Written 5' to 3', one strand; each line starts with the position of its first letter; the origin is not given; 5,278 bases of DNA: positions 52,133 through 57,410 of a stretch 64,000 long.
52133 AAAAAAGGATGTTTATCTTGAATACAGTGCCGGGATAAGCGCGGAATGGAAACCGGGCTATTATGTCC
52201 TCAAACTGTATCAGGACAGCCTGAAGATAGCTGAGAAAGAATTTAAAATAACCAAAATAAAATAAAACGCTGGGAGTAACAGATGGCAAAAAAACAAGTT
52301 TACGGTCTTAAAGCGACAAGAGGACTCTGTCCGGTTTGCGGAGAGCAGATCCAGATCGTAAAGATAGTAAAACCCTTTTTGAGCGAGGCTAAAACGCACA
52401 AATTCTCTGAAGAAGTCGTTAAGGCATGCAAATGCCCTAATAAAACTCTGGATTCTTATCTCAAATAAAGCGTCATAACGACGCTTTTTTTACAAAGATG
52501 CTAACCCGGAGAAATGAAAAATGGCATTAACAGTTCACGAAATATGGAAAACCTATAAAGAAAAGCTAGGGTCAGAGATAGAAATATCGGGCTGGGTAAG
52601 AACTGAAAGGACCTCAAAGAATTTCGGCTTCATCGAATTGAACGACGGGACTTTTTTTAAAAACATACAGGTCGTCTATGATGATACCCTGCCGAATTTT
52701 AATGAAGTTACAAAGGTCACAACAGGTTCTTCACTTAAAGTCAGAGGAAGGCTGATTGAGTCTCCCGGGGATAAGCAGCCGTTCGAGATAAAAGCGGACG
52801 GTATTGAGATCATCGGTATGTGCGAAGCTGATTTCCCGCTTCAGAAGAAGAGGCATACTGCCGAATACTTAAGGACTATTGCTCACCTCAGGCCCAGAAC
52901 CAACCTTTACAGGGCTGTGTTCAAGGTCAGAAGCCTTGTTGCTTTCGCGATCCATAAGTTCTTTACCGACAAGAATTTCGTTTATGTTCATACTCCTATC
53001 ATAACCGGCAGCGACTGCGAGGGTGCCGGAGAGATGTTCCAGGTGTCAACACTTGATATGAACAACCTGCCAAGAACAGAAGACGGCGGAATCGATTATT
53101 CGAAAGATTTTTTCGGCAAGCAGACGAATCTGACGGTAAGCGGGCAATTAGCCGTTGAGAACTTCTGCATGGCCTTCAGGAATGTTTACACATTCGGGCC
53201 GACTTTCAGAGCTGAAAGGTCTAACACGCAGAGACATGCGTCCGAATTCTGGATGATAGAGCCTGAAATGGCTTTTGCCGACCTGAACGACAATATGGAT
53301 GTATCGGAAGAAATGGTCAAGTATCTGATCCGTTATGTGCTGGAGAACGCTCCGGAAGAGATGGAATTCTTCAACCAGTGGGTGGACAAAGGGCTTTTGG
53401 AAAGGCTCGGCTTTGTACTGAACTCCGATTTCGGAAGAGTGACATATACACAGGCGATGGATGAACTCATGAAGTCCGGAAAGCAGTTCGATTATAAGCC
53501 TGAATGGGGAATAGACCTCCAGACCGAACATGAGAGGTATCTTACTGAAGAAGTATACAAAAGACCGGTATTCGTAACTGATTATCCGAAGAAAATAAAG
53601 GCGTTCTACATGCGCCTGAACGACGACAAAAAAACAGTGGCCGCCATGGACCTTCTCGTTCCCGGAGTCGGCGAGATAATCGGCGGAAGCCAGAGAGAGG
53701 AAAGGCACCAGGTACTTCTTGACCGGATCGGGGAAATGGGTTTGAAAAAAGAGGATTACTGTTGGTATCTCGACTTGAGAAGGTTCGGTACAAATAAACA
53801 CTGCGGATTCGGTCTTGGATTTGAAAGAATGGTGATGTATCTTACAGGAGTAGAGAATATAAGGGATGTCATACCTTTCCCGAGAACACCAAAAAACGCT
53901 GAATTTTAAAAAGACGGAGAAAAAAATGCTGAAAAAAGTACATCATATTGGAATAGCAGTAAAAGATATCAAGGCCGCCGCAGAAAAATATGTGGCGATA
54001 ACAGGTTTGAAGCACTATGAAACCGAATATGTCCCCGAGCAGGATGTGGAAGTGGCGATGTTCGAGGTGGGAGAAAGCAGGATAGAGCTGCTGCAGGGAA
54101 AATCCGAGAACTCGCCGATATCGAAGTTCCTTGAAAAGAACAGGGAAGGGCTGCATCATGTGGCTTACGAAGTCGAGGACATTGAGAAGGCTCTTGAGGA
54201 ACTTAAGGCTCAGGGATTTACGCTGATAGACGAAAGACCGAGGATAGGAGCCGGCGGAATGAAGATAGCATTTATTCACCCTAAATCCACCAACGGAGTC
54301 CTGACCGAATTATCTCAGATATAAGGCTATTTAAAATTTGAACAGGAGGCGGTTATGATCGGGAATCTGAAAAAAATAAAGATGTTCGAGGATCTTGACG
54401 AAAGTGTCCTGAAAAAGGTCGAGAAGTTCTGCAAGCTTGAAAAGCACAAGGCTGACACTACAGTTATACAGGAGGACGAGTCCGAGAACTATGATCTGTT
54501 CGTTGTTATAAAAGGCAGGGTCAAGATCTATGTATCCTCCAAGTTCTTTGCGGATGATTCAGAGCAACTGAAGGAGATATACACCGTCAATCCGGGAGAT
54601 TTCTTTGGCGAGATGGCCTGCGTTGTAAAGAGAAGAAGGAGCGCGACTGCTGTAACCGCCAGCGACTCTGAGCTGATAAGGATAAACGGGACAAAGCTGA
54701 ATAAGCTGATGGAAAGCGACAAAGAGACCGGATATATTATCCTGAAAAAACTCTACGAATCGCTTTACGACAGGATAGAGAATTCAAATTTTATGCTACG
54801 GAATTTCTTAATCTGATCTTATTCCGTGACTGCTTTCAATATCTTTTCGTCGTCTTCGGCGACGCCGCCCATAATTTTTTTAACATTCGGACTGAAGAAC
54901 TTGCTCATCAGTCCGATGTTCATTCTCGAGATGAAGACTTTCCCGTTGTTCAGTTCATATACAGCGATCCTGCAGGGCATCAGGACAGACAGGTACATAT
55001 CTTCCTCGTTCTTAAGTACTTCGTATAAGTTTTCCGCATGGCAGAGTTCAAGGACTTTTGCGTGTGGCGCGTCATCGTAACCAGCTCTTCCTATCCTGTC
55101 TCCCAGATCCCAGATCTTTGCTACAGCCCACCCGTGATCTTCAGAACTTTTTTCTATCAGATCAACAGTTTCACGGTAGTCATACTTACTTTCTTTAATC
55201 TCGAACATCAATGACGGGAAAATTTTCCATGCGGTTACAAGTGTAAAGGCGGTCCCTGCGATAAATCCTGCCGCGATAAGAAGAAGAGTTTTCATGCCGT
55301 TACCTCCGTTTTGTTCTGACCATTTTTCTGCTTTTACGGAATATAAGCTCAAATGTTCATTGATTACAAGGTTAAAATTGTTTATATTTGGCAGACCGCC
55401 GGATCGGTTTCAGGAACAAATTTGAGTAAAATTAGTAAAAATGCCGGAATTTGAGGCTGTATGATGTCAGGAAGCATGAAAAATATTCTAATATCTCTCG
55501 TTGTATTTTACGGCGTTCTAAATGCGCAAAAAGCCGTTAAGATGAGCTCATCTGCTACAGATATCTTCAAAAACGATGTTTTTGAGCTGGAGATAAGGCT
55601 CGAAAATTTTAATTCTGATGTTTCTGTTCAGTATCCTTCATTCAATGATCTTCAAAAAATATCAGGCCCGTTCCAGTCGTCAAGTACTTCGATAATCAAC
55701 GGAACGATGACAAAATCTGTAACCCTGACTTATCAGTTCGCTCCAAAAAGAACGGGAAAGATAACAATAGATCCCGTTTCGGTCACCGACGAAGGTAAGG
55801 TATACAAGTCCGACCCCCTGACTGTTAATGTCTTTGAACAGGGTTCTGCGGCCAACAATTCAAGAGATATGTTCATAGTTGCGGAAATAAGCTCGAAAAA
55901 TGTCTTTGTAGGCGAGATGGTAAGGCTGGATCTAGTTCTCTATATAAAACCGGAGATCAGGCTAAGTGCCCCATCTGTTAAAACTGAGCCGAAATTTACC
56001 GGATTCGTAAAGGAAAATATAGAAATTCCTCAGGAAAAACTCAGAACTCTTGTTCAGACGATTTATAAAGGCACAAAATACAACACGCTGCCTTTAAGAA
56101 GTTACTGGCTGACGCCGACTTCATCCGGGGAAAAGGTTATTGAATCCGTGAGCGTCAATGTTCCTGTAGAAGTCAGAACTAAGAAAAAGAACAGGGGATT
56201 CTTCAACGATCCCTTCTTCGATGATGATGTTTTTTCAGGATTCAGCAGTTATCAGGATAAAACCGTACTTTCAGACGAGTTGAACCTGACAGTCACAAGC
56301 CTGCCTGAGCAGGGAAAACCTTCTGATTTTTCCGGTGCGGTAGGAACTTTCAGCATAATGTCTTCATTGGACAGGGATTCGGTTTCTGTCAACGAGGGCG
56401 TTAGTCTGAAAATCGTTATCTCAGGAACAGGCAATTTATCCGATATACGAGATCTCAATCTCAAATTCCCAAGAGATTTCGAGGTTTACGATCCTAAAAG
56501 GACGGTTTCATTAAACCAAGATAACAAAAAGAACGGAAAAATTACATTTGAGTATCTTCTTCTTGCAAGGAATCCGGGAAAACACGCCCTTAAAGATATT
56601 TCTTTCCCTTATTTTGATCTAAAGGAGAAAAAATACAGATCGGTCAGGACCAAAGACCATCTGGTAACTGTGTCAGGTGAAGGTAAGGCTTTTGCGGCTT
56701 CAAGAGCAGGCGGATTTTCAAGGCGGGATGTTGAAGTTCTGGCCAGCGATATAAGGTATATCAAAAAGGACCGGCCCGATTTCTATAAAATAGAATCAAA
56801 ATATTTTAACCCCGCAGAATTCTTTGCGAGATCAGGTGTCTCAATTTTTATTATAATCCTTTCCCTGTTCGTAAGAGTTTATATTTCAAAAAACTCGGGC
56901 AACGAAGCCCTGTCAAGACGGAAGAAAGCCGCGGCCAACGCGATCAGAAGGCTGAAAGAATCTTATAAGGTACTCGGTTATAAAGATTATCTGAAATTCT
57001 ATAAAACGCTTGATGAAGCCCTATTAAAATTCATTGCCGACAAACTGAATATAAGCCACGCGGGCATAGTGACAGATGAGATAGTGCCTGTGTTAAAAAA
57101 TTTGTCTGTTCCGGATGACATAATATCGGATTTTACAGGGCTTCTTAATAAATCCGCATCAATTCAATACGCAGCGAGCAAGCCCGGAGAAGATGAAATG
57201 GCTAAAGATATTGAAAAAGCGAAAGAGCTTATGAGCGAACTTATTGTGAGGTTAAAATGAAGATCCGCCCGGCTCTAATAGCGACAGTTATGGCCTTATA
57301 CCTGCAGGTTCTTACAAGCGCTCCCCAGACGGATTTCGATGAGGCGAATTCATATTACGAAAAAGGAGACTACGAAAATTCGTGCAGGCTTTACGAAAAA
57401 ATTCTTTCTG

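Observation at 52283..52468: Candidate zinc-binding (C+) form of ribosomal protein bL38/DUF4295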

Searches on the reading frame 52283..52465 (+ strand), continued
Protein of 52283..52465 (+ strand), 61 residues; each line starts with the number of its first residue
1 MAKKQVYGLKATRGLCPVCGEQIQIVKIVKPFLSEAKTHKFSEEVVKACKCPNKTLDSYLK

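Call 81: find_encoding_contigs(protein=P0001, flank=3000, max_places=4)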
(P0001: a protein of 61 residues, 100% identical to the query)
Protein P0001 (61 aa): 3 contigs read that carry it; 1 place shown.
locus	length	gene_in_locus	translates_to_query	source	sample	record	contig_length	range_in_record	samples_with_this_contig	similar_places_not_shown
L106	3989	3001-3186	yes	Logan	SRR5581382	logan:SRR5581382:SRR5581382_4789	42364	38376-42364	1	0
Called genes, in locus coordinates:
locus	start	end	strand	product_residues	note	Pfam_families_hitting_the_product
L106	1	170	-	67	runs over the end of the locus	PF02597:ThiS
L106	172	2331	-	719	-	PF02730:AFOR_N, PF01314:AFOR_C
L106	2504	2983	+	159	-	-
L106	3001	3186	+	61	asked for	-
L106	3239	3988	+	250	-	?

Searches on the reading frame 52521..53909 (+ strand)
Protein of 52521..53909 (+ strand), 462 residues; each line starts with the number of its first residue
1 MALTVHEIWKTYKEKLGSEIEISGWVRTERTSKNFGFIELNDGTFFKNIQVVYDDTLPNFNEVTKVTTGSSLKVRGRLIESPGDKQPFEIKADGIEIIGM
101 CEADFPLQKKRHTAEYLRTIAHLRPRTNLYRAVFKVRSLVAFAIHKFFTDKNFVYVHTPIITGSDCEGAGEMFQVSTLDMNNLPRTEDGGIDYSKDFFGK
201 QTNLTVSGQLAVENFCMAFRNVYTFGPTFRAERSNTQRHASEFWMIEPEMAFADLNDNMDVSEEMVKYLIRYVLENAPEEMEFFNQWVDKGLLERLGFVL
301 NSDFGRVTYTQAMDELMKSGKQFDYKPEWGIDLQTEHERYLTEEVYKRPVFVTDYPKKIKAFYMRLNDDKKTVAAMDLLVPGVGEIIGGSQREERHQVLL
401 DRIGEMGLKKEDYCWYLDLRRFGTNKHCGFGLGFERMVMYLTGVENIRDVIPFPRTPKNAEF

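Call 68: search_protein_families(library=pfam, proteins=[window:52521-53909:+], max_evalue=0.001)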
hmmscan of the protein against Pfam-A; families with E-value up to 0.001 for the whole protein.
window:52521-53909:+ (462 aa): 2 families
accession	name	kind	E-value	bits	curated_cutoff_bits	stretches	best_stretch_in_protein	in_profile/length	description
PF00152.25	tRNA-synt_2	-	3.9e-70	236.8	25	1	121-456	9-307/308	tRNA synthetases class II (D, K and N)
PF01336.31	tRNA_anti-codon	-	4.1e-12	46.3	27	1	21-98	2-75/75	OB-fold nucleic acid binding domain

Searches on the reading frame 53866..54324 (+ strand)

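Call 68: search_protein_families(library=pfam, proteins=[window:53866-54324:+], max_evalue=0.001)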
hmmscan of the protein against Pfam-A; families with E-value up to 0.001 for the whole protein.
window:53866-54324:+ (152 aa): 3 families
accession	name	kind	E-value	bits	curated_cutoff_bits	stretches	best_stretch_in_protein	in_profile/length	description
PF13669.12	Glyoxalase_4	-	1.1e-30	106.6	27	1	26-136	1-109/109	Glyoxalase/Bleomycin resistance protein/Dioxygenase superfamily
PF00903.31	Glyoxalase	-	1.2e-17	64.8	20.6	1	24-148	1-120/121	Glyoxalase/Bleomycin resistance protein/Dioxygenase superfamily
PF13468.12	Glyoxalase_3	-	1.4e-07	32.2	25.1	1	26-125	2-105/176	Glyoxalase-like domain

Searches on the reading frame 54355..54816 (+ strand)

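Call 68: search_protein_families(library=pfam, proteins=[window:54355-54816:+], max_evalue=0.001)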
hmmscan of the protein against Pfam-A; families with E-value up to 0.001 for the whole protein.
window:54355-54816:+ (153 aa): 1 family
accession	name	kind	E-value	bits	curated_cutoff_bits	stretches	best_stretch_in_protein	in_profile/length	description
PF00027.35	cNMP_binding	-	2.5e-17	63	27.5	1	30-122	3-89/89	Cyclic nucleotide-binding domain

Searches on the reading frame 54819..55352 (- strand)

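Call 68: search_protein_families(library=pfam, proteins=[window:54819-55352:-], max_evalue=0.001)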
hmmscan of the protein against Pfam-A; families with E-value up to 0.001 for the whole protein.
window:54819-55352:- (177 aa): 1 family
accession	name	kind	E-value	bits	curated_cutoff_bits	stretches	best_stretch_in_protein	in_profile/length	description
PF03625.19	DUF302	-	3e-09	37.1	23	1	90-145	10-62/63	Domain of unknown function DUF302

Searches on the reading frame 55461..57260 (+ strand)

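Call 69: search_protein_families(library=pfam, proteins=[window:55461-57260:+], max_evalue=0.001)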
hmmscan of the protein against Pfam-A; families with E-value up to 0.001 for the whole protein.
window:55461-57260:+ (599 aa): 1 family
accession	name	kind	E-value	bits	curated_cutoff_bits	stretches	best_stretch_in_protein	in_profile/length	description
PF13584.12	BatD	-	9.2e-36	122.8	24.1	2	29-124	2-92/92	BatD DUF11 like domain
